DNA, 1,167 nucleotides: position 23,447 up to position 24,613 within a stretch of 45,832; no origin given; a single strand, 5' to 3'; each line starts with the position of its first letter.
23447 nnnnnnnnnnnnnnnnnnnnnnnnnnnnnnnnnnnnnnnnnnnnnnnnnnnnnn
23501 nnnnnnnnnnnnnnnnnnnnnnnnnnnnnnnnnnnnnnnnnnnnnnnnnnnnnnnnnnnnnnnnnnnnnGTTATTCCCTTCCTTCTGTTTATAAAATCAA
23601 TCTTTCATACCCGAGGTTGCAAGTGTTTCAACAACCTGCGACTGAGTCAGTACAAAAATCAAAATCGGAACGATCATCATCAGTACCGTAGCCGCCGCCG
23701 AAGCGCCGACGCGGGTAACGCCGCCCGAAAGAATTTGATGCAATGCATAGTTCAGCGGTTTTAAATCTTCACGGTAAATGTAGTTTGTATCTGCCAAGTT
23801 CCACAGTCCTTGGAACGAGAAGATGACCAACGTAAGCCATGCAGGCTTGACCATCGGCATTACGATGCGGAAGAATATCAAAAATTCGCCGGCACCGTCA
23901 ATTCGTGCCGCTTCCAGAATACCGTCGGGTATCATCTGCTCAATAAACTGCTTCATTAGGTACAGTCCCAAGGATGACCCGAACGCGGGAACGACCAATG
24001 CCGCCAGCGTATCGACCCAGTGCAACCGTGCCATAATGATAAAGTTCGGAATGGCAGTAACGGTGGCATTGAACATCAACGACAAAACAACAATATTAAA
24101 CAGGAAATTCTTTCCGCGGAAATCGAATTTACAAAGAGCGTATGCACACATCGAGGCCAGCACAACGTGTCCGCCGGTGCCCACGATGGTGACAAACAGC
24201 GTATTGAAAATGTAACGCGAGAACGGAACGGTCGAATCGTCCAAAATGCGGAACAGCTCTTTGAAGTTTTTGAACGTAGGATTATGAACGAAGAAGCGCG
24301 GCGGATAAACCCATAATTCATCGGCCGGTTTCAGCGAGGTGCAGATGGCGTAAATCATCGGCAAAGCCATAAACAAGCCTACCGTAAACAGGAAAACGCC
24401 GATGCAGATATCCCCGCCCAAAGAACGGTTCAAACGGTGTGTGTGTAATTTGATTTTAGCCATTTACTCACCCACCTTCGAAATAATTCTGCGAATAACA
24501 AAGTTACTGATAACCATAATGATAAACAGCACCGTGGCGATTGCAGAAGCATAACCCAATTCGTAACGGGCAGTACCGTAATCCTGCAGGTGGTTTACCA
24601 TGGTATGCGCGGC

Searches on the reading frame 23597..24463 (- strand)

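Call 9: search_protein_families(library=pfam, proteins=[window:23597-24463:-], max_evalue=0.01)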
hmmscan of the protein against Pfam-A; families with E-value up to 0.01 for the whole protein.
window:23597-24463:- (288 aa): 1 family
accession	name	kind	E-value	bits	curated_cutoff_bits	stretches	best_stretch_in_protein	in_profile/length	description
PF00528.27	BPD_transp_1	-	1.7e-12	47.9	26.4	1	100-272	2-173/184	Binding-protein-dependent transport system inner membrane component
